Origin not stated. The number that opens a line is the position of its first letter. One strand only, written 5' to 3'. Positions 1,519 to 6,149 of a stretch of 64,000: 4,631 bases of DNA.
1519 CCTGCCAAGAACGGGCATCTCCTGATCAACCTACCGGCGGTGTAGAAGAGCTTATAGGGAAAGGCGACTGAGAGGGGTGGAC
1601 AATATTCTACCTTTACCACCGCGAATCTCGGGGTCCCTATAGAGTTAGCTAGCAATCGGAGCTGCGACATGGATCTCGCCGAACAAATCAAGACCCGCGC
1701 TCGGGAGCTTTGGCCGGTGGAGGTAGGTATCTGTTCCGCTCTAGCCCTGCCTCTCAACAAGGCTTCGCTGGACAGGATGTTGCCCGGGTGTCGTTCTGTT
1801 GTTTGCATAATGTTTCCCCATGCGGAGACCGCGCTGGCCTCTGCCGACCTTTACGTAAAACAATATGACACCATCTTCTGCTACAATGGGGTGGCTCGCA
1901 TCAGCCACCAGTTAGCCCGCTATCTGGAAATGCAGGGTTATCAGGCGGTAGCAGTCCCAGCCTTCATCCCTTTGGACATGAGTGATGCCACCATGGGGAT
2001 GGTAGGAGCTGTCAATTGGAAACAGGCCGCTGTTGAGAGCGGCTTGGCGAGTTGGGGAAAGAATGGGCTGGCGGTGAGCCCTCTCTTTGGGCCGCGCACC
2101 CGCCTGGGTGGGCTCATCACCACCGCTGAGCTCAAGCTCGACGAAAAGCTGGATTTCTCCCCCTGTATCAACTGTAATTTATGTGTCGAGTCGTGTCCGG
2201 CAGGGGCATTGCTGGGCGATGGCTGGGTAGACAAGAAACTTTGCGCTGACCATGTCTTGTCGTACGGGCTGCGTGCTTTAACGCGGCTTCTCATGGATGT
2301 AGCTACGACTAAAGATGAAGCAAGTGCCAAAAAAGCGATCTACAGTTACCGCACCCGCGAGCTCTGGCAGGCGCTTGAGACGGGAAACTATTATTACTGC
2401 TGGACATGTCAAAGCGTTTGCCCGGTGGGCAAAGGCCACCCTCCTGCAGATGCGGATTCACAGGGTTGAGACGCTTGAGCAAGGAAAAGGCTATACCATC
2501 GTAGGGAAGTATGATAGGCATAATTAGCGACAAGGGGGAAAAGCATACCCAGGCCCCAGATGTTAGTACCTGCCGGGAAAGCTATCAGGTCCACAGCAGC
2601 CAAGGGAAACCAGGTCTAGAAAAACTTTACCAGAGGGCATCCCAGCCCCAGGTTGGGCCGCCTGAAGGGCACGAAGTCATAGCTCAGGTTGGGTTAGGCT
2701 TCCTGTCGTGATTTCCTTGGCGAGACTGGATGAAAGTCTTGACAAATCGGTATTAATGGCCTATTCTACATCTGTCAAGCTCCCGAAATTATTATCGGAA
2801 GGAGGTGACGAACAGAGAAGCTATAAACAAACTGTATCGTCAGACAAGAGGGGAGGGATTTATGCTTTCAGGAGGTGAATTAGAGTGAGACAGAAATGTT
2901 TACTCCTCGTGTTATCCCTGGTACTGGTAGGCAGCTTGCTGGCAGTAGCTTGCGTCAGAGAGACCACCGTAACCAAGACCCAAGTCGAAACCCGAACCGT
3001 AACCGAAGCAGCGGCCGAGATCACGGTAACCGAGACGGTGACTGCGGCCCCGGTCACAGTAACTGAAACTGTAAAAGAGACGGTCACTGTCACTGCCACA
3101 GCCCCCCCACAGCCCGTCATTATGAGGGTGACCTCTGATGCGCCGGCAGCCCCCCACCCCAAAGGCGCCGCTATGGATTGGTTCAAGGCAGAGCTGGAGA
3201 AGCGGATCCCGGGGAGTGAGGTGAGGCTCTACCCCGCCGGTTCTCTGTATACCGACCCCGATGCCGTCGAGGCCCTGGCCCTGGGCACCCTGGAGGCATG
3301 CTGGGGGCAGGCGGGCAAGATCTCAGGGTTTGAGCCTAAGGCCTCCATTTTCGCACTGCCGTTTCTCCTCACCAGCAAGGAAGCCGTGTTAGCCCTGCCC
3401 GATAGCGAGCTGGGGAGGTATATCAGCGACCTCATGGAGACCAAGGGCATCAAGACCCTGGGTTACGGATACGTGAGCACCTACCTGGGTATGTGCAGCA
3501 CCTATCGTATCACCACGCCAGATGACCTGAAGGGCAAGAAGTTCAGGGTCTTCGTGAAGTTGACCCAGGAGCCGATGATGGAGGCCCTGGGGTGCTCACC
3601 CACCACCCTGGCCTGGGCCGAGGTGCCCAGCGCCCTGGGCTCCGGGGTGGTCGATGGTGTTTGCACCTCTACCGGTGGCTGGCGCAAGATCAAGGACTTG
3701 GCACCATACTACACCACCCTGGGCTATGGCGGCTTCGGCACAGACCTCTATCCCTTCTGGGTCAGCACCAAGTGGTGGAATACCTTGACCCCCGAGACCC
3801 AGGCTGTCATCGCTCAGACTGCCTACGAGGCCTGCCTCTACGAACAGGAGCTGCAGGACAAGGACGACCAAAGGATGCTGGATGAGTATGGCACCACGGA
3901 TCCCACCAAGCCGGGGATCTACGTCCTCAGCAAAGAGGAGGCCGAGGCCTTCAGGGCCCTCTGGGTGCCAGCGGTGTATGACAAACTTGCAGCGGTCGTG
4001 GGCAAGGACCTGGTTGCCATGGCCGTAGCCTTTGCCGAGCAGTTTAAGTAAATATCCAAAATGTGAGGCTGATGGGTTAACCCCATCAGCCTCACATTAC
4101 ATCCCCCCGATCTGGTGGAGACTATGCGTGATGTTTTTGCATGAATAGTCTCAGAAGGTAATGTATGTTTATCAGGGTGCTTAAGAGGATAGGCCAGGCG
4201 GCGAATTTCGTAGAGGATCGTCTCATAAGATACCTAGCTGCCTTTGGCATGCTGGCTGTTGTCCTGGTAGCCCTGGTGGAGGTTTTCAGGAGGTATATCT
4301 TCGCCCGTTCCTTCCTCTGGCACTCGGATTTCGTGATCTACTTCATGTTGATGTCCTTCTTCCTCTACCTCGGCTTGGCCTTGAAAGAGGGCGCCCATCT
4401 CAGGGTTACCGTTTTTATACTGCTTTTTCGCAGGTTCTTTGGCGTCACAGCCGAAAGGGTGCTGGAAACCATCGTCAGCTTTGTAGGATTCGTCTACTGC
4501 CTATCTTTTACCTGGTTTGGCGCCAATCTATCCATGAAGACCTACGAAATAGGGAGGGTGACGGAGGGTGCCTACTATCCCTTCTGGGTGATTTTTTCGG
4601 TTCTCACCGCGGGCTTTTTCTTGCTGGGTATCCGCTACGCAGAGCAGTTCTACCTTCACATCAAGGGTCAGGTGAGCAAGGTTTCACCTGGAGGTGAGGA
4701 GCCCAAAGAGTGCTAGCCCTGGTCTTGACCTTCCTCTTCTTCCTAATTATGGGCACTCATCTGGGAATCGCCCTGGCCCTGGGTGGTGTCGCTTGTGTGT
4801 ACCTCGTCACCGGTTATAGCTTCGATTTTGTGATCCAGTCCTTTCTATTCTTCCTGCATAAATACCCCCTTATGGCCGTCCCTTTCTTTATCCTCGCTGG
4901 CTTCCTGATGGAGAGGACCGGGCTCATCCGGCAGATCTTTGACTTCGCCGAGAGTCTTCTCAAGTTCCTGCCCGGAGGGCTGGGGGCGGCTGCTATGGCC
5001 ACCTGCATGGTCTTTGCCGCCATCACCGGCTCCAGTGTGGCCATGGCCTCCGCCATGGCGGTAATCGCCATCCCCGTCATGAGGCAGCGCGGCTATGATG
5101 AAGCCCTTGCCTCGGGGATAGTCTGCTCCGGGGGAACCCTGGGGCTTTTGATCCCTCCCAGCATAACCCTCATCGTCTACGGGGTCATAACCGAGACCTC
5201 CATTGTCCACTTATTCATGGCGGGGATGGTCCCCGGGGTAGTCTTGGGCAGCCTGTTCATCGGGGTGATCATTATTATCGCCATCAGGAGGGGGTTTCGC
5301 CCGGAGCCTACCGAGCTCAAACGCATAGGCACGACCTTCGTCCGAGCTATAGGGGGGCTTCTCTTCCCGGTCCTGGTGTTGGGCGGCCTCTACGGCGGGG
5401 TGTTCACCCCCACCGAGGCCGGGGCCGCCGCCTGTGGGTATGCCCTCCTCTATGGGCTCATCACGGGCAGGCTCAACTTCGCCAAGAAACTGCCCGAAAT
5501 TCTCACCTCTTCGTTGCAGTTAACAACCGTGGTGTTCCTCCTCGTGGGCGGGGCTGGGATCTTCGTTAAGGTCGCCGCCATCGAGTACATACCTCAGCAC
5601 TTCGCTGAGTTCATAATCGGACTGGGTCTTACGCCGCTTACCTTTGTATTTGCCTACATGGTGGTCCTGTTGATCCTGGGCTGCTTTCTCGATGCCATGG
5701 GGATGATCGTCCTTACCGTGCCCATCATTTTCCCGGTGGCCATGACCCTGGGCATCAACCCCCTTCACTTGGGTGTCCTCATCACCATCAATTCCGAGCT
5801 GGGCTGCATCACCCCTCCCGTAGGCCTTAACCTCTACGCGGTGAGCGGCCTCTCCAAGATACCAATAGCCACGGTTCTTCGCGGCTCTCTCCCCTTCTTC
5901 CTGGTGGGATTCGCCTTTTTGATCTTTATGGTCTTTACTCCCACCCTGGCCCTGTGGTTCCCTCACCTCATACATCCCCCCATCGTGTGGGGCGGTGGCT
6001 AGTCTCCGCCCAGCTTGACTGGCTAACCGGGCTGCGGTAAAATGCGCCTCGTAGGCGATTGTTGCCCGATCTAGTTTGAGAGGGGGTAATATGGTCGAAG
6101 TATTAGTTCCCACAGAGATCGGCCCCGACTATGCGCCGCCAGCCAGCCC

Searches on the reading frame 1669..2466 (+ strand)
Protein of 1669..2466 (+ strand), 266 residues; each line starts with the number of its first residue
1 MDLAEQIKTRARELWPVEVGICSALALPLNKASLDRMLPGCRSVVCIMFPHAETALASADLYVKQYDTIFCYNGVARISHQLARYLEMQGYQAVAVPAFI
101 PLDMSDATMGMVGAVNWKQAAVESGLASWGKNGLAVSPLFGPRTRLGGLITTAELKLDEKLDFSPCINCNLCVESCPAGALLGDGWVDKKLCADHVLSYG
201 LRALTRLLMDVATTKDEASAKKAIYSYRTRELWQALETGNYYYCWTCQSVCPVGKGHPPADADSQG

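Call 7: search_protein_families(library=pfam, proteins=[window:1669-2466:+])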
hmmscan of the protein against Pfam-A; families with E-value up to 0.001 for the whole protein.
window:1669-2466:+ (266 aa): 8 families
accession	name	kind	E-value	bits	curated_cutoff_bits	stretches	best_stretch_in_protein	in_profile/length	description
PF13484.11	Fer4_16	-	4.9e-08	34.1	30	1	166-253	2-65/66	4Fe-4S double cluster binding domain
PF00037.32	Fer4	-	5.1e-07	29.7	21.1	1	162-181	4-23/24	4Fe-4S binding domain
PF13237.11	Fer4_10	-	1.5e-05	25.2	25.5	1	161-185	4-22/53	4Fe-4S dicluster domain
PF14697.11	Fer4_21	-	1.6e-05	25.4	35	0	165-177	7-52/59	4Fe-4S dicluster domain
PF13746.11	Fer4_18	-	2.6e-05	24.8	27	0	158-185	53-80/114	4Fe-4S dicluster domain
PF12838.12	Fer4_7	-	3e-05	24.8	27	1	166-254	2-51/52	4Fe-4S dicluster domain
PF13187.11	Fer4_9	-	3.8e-05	24.1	27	0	166-180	2-16/52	4Fe-4S dicluster domain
PF12837.12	Fer4_6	-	0.00089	19.6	25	1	165-181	8-24/24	4Fe-4S binding domain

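Call 8: search_protein_families(library=ncbifam, proteins=[window:1669-2466:+])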
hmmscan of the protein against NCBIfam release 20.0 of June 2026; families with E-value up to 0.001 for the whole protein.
window:1669-2466:+ (266 aa): 7 families
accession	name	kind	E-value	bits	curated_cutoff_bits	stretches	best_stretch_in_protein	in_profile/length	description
TIGR00276.1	TIGR00276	equivalog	7.6e-14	51.5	200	1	37-193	56-208/337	tRNA epoxyqueuosine(34) reductase QueG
TIGR02486.1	RDH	subfamily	2.5e-12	47.3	160.35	1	43-252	89-277/314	reductive dehalogenase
TIGR01971.1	NuoI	subfamily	3e-06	26.8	113.05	0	160-181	77-98/121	NADH-quinone oxidoreductase, chain I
NF041890.1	hdrC_Methbact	equivalog_domain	6.8e-06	25.8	270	0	240-255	73-88/192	ferredoxin:CoB-CoM heterodisulfide reductase subunit HdrC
TIGR00384.1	dhsB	subfamily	0.00053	19.5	88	0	157-254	133-211/222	succinate dehydrogenase and fumarate reductase iron-sulfur protein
NF004537.0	PRK05888.1-3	equivalog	0.00054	19.5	163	1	160-181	109-130/204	NADH-quinone oxidoreductase subunit NuoI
NF040763.1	FeFe_hydrog_A6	exception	0.0007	18.1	765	0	151-183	175-207/571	NADH-dependent [FeFe] hydrogenase, group A6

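Call 34: search_solved_structures(query=window:1669-2466:+, max_evalue=1, show_alignments=1)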
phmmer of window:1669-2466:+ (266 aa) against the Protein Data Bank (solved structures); distinct sequences matched with E-value up to 1: 58.
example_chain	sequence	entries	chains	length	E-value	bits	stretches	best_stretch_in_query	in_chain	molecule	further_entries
5d6s_A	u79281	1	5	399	2.7e-11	47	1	113-194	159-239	Epoxyqueuosine reductase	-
5d08_A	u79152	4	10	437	2.2e-08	37.4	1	104-194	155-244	Epoxyqueuosine reductase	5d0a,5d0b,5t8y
8q4h_A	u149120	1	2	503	7.1e-07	32.5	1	119-181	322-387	Tetrachloroethene reductive dehalogenase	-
9grx_I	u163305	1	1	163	7.7e-06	29.1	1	157-212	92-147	NAD(P)H-quinone oxidoreductase subunit I, chloroplastic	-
7wfg_I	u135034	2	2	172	1.2e-05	28.4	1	157-212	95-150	NAD(P)H-quinone oxidoreductase subunit I, chloroplastic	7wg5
4uqu_A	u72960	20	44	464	1.6e-05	28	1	55-181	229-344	TETRACHLOROETHENE REDUCTIVE DEHALOGENASE CATALYTIC SUBUNIT PCEA | TETRACHLOROETHENE REDUCTIVE DEHALOGENASE CATALYTIC SUBUNIT | Tetrachloroethene reductive dehal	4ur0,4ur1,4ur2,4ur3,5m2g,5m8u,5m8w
7eu3_I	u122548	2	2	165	3.2e-05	27.1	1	157-211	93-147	NAD(P)H-quinone oxidoreductase subunit I, chloroplastic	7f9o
2fug_9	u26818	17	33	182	0.00013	25.1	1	161-218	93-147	NADH-quinone oxidoreductase chain 9 | NADH-QUINONE OXIDOREDUCTASE SUBUNIT 9 | NADH-quinone oxidoreductase subunit I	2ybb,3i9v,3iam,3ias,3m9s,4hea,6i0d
6u8y_N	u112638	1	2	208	0.00016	24.8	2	156-181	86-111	NADH dehydrogenase subunit I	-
7awt_I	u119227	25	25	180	0.0013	21.7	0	160-181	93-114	NADH-quinone oxidoreductase subunit I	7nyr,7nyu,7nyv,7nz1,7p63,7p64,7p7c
6hum_I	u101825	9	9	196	0.002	21.2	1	159-208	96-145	NAD(P)H-quinone oxidoreductase subunit I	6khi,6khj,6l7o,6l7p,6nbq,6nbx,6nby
7p7k_I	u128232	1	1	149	0.0022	21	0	160-181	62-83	NADH-quinone oxidoreductase subunit I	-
7p61_I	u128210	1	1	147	0.0024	20.9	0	160-181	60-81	NADH-quinone oxidoreductase subunit I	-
7p69_I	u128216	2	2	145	0.0025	20.9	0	160-181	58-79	NADH-quinone oxidoreductase subunit I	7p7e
7p62_I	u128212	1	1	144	0.0029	20.6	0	160-181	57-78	NADH-quinone oxidoreductase subunit I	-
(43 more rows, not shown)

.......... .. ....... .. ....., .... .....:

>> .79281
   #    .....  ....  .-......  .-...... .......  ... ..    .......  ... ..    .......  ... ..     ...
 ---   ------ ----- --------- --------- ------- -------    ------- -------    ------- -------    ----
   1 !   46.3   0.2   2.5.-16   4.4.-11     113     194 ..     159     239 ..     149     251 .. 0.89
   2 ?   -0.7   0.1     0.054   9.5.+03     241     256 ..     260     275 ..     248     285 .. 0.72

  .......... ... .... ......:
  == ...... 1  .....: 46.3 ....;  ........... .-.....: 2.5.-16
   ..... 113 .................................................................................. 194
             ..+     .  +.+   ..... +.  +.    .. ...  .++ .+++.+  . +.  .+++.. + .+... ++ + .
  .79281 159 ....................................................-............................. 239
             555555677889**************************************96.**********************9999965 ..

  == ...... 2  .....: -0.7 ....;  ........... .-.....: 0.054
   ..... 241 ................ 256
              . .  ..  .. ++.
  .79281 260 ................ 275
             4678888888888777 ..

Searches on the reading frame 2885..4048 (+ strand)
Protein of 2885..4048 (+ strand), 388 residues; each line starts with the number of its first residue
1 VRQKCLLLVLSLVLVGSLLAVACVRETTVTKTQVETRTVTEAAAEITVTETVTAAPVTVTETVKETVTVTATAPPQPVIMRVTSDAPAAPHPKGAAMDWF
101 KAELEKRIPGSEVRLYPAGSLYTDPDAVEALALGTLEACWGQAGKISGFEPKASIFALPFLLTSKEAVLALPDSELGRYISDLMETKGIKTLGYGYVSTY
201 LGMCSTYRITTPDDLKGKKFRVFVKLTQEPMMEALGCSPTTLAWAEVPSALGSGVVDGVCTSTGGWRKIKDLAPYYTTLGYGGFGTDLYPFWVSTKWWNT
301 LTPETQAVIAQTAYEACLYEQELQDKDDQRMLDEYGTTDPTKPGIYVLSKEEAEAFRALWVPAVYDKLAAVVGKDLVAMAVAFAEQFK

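Call 7: search_protein_families(library=pfam, proteins=[window:2885-4048:+])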
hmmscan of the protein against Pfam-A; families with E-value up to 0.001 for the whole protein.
window:2885-4048:+ (388 aa): 1 family
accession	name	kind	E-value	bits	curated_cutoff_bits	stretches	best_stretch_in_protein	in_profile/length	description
PF03480.18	DctP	-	4.1e-45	154.7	23.4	1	87-362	5-277/286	Bacterial extracellular solute-binding protein, family 7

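Call 8: search_protein_families(library=ncbifam, proteins=[window:2885-4048:+])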
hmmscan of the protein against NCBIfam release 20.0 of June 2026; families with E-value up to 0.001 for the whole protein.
window:2885-4048:+ (388 aa): 2 families
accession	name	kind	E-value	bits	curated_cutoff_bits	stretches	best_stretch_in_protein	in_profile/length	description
TIGR00787.1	dctP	subfamily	4.5e-36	124.6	175.05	1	90-335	8-253/257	DctP family TRAP transporter solute-binding subunit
NF037995.1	TRAP_S1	subfamily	1.5e-31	109.7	50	1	89-334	8-252/271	TRAP transporter substrate-binding protein DctP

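Call 42: search_solved_structures(query=window:2885-4048:+, max_evalue=0.00001, show_alignments=1)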
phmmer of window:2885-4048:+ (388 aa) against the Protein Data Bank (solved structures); distinct sequences matched with E-value up to 0.00001: 91 (the best 60 are shown).
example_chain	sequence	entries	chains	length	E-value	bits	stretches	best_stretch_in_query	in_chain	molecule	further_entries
4ovs_A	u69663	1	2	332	5e-28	101.1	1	90-379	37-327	TRAP dicarboxylate transporter, DctP subunit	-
9dsy_A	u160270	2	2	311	6.9e-28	100.7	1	77-382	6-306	C4-dicarboxylate-binding periplasmic protein DctP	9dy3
4o94_A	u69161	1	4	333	7.9e-24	87.3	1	75-383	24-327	TRAP dicarboxylate transporter DctP subunit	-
4p8b_A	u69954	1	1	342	2.9e-22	82.1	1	86-380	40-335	TRAP-type transporter, periplasmic component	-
9dtl_A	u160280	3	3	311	3.8e-22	81.8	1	75-381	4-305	C4-dicarboxylate-binding periplasmic protein | C4-dicarboxylate-binding protein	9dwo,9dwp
4ovt_A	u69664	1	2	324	4.3e-22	81.6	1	92-370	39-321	TRAP dicarboxylate transporter, DctP subunit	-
9ht3_A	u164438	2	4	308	6e-22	81.1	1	76-381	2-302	Probable C4-dicarboxylate-binding periplasmic protein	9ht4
4nf0_A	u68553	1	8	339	1.1e-21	80.3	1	76-380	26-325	Probable c4-dicarboxylate-binding protein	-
4o7m_A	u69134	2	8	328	1.9e-21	79.5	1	87-383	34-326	TRAP dicarboxylate transporter, DctP subunit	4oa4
4ovq_A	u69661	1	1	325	4.7e-21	78.2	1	91-328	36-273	TRAP dicarboxylate ABC transporter, substrate-binding protein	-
4pf8_A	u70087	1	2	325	1.9e-20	76.2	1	91-316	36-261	TRAP-T family transporter, DctP (Periplasmic binding) subunit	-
4p47_A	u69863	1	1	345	3.2e-20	75.5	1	69-378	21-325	TRAP dicarboxylate transporter, DctP subunit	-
4mx6_A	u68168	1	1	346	9.3e-20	73.9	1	84-383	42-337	TRAP-type C4-dicarboxylate:H+ symport system substrate-binding component DctP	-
4x8r_A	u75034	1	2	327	3.3e-19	72.1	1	99-325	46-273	TRAP dicarboxylate transporter, DctP subunit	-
4pdh_A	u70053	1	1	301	5.7e-19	71.3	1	92-259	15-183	TRAP dicarboxylate transporter, DctP subunit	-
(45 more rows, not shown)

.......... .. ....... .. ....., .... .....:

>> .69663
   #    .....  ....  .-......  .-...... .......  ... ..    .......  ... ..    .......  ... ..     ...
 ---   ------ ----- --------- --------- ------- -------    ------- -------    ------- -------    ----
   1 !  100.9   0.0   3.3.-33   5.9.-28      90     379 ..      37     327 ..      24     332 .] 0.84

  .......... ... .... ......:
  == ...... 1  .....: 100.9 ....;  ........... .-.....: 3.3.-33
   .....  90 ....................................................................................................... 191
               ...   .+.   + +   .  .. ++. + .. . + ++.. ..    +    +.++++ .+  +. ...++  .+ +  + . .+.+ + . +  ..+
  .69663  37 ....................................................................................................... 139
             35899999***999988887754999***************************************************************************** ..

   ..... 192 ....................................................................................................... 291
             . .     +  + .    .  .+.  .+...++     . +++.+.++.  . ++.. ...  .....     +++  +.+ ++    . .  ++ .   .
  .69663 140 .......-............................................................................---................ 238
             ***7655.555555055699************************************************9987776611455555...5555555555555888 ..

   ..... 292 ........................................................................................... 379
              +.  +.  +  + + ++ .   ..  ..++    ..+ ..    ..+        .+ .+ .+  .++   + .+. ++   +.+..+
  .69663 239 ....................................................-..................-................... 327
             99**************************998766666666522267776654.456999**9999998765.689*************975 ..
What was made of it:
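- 2885..6002 (+): TRAP transporter genes dctP (2885-4051), dctQ (4165-4716) and dctM (4710-6002), immediately upstream of the GRE on the same strand. The binding protein is closest to C4-dicarboxylate-type DctP structures (4OVS, 9DSY; E about 1e-28) (call 42).
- The TRAP transporter implies a carboxylate substrate (calls 7, 42).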

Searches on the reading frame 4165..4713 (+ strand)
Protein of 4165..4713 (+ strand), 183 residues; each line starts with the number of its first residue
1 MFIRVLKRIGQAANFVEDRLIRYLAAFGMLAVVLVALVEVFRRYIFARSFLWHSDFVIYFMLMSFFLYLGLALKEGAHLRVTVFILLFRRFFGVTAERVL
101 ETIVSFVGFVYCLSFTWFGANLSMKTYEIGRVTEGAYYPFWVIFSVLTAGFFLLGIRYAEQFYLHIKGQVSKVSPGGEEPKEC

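Call 7: search_protein_families(library=pfam, proteins=[window:4165-4713:+])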
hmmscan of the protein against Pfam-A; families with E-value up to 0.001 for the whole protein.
window:4165-4713:+ (183 aa): 1 family
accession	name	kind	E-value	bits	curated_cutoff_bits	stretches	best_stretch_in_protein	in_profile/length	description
PF04290.18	DctQ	-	6.8e-20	71.7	28.3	1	33-166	2-130/132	Tripartite ATP-independent periplasmic transporters, DctQ component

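Call 8: search_protein_families(library=ncbifam, proteins=[window:4165-4713:+])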
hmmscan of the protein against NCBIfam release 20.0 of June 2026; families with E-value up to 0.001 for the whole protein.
window:4165-4713:+ (183 aa): 0 families

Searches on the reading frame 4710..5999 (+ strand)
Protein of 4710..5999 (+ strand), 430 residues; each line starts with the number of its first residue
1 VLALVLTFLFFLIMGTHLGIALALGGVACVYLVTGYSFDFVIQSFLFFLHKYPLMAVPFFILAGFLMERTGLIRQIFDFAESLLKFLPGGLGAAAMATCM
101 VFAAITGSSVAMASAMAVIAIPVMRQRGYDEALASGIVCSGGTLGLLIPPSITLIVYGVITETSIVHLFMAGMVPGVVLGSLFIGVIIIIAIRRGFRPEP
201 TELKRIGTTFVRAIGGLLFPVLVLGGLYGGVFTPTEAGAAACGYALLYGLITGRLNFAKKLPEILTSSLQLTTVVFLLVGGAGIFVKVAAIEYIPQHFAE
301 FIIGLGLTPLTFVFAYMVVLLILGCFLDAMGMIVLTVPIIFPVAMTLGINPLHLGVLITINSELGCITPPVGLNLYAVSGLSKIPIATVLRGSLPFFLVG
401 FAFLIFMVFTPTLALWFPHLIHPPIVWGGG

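Call 7: search_protein_families(library=pfam, proteins=[window:4710-5999:+])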
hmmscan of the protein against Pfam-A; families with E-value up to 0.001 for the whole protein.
window:4710-5999:+ (430 aa): 1 family
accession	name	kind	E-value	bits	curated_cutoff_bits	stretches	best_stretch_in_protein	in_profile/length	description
PF06808.19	DctM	-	1.1e-93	314.7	23.8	1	6-412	2-412/413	Tripartite ATP-independent periplasmic transporter, DctM component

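Call 8: search_protein_families(library=ncbifam, proteins=[window:4710-5999:+])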
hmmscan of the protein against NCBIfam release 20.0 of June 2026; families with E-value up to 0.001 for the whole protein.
window:4710-5999:+ (430 aa): 3 families
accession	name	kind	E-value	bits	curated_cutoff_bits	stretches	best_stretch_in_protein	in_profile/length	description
TIGR00786.1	dctM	subfamily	5.6e-109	364.6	268.45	1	18-418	4-405/405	TRAP transporter large permease subunit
NF011634.1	PRK15060.1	equivalog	5.3e-63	213.5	800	1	6-414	8-417/425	2,3-diketo-L-gulonate TRAP transporter large permease YiaN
TIGR02123.1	TRAP_fused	subfamily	7.8e-19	67.8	320.65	1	4-415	120-536/615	TRAP transporter fused permease subunit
